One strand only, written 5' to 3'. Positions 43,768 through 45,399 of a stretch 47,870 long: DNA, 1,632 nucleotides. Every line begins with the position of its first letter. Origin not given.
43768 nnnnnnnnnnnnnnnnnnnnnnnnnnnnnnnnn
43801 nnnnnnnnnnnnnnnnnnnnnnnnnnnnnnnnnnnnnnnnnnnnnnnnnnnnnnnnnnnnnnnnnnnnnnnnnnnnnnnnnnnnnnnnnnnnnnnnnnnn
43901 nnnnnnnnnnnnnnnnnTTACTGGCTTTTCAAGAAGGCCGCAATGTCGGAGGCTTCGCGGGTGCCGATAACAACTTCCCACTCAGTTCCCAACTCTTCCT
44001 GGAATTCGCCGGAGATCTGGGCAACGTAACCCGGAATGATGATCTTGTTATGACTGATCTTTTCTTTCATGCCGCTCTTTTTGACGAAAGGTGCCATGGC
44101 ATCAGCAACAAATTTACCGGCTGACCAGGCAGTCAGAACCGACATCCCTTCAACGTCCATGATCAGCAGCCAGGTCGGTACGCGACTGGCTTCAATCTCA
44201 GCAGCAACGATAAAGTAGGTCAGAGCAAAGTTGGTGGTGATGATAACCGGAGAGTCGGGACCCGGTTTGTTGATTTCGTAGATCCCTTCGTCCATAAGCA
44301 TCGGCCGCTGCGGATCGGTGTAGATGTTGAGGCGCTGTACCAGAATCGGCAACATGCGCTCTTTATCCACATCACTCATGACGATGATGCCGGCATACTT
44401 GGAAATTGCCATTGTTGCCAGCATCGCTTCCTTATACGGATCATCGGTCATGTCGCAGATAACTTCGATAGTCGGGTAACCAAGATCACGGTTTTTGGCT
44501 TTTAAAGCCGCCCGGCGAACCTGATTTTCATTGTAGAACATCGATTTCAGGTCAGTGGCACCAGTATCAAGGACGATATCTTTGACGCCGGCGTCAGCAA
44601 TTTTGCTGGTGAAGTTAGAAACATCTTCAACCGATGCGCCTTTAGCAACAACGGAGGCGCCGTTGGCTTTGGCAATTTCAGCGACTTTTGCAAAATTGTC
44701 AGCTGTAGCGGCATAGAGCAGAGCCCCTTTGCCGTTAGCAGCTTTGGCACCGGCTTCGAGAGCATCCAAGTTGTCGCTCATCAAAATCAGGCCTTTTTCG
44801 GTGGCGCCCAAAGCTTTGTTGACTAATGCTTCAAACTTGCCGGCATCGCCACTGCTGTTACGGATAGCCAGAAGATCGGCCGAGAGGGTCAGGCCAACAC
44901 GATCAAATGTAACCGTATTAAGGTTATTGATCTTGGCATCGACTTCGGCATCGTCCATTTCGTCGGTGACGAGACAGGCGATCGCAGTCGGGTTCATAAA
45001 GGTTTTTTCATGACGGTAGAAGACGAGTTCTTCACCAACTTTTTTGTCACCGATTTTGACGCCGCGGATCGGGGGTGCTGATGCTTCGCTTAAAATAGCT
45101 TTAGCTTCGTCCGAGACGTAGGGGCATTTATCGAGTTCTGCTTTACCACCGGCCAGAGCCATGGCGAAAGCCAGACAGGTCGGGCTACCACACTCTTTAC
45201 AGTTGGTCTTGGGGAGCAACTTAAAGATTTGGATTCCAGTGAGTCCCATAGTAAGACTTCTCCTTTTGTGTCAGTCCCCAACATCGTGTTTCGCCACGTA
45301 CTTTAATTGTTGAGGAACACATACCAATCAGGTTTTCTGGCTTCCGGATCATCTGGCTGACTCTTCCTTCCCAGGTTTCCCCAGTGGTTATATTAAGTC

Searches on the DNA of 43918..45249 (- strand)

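Call 14: search_rna_families(sources=[L001, L002, L003, L004, L005, L006, L007, L008, L009, L010, L011, L012, L013, L014, L015, L016, L017, L018, L019, L020], threshold=gathering)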
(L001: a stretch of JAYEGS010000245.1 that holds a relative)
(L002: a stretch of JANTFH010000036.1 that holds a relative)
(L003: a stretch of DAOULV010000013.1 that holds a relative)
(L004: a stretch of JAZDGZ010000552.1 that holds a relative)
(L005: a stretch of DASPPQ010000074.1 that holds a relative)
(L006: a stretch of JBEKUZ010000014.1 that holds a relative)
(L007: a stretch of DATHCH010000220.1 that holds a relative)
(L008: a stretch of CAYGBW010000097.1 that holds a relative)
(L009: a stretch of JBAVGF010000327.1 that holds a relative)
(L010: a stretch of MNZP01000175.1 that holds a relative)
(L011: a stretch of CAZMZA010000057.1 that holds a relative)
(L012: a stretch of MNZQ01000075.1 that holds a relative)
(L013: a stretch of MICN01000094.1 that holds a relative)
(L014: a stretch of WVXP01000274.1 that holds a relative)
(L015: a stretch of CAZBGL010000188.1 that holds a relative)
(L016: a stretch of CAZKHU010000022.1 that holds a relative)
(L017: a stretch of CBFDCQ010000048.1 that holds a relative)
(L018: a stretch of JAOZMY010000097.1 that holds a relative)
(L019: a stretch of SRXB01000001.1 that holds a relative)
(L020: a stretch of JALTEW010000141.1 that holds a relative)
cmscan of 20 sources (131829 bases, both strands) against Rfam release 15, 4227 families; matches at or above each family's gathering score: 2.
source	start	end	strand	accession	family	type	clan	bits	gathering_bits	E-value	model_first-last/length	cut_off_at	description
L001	2760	2940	+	RF00174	Cobalamin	Cis-reg; riboswitch;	CL00101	82.4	31.5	1.8e-18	1-189/189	no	Cobalamin riboswitch aptamer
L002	2763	2941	+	RF00174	Cobalamin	Cis-reg; riboswitch;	CL00101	78.4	31.5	2.5e-17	1-189/189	no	Cobalamin riboswitch aptamer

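Call 15: search_rna_families(sources=[L021, L022, L023, L024, L025, L026, L027, L028, L029, L030, L031, L032, L033, L034, L035, L036, L037, L038, L039, L040], threshold=gathering)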
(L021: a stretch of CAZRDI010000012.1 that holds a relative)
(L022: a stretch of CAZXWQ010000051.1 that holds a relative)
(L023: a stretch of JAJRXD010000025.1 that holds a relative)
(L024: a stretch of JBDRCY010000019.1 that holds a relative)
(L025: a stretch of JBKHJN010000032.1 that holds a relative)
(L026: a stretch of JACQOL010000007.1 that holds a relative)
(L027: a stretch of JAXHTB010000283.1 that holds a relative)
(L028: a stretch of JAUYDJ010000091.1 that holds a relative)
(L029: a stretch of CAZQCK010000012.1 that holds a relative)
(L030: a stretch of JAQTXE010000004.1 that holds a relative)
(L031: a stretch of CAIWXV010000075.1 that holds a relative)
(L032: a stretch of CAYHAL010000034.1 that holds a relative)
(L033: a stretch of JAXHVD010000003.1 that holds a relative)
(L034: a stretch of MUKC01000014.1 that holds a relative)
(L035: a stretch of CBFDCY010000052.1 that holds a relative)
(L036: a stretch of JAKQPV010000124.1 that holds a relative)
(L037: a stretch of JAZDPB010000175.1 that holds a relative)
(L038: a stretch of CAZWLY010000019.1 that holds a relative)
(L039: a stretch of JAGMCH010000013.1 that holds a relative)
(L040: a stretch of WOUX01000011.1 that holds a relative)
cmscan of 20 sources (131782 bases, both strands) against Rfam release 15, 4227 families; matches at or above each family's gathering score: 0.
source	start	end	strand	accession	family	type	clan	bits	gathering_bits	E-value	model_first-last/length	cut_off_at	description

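Call 25: search_rna_families(sources=[L081, L161, L162, L163, L164, L165, L166, L167, L168, L169, L170], threshold=gathering)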
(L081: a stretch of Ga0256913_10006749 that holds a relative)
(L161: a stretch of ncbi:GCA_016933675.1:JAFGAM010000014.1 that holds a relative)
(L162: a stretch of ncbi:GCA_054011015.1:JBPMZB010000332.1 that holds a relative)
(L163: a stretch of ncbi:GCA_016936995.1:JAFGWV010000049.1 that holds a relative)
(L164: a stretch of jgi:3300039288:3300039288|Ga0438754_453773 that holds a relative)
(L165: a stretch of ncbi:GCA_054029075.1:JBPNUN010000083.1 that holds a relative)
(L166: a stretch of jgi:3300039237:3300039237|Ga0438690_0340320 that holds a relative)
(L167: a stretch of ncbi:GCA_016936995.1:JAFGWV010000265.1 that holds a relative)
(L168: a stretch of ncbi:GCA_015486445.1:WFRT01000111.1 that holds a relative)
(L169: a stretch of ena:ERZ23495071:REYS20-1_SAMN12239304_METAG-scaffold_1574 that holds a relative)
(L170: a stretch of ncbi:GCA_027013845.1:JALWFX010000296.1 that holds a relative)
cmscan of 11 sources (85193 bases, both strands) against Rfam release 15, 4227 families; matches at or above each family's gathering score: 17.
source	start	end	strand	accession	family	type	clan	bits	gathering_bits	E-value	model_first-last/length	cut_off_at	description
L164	5471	5654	+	RF00174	Cobalamin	Cis-reg; riboswitch;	CL00101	123.6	31.5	1.9e-30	1-189/189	no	Cobalamin riboswitch aptamer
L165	5471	5654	+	RF00174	Cobalamin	Cis-reg; riboswitch;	CL00101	123.6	31.5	1.9e-30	1-189/189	no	Cobalamin riboswitch aptamer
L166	5470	5653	+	RF00174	Cobalamin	Cis-reg; riboswitch;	CL00101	123.6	31.5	1.9e-30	1-189/189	no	Cobalamin riboswitch aptamer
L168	5493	5677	+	RF00174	Cobalamin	Cis-reg; riboswitch;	CL00101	121.9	31.5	6e-30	1-189/189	no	Cobalamin riboswitch aptamer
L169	5493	5677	+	RF00174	Cobalamin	Cis-reg; riboswitch;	CL00101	121.9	31.5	6e-30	1-189/189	no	Cobalamin riboswitch aptamer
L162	3764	3933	+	RF00174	Cobalamin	Cis-reg; riboswitch;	CL00101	99.9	31.5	1.2e-23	1-189/189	no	Cobalamin riboswitch aptamer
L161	5767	5938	+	RF00174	Cobalamin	Cis-reg; riboswitch;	CL00101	98.5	31.5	3e-23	1-189/189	no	Cobalamin riboswitch aptamer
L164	2779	2945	+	RF00174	Cobalamin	Cis-reg; riboswitch;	CL00101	91.4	31.5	3.2e-21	1-189/189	no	Cobalamin riboswitch aptamer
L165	2779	2945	+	RF00174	Cobalamin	Cis-reg; riboswitch;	CL00101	91.4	31.5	3.1e-21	1-189/189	no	Cobalamin riboswitch aptamer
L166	2779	2945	+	RF00174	Cobalamin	Cis-reg; riboswitch;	CL00101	91.4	31.5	3.1e-21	1-189/189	no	Cobalamin riboswitch aptamer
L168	2774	2941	+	RF00174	Cobalamin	Cis-reg; riboswitch;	CL00101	91.1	31.5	3.8e-21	1-189/189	no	Cobalamin riboswitch aptamer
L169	2774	2941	+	RF00174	Cobalamin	Cis-reg; riboswitch;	CL00101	91.1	31.5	3.8e-21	1-189/189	no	Cobalamin riboswitch aptamer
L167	2780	2944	+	RF00174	Cobalamin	Cis-reg; riboswitch;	CL00101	86.9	31.5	6e-20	1-189/189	no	Cobalamin riboswitch aptamer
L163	3780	3944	+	RF00174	Cobalamin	Cis-reg; riboswitch;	CL00101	84.8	31.5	2.5e-19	1-189/189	no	Cobalamin riboswitch aptamer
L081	2764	2942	+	RF00174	Cobalamin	Cis-reg; riboswitch;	CL00101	83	31.5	7.9e-19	1-189/189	no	Cobalamin riboswitch aptamer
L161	9956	10028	-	RF00005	tRNA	Gene; tRNA;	CL00001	66.5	29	3.8e-12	1-71/71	no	tRNA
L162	6857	6929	-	RF00005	tRNA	Gene; tRNA;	CL00001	64.2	29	1.7e-11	1-71/71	no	tRNA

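Call 39: search_rna_families(sources=[L041, L066, L103, L122, L130, L132, L133, L142, L139, L061, L071, L078, L094, L096, L145, L151, L045, L057, L086, L088], threshold=gathering)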
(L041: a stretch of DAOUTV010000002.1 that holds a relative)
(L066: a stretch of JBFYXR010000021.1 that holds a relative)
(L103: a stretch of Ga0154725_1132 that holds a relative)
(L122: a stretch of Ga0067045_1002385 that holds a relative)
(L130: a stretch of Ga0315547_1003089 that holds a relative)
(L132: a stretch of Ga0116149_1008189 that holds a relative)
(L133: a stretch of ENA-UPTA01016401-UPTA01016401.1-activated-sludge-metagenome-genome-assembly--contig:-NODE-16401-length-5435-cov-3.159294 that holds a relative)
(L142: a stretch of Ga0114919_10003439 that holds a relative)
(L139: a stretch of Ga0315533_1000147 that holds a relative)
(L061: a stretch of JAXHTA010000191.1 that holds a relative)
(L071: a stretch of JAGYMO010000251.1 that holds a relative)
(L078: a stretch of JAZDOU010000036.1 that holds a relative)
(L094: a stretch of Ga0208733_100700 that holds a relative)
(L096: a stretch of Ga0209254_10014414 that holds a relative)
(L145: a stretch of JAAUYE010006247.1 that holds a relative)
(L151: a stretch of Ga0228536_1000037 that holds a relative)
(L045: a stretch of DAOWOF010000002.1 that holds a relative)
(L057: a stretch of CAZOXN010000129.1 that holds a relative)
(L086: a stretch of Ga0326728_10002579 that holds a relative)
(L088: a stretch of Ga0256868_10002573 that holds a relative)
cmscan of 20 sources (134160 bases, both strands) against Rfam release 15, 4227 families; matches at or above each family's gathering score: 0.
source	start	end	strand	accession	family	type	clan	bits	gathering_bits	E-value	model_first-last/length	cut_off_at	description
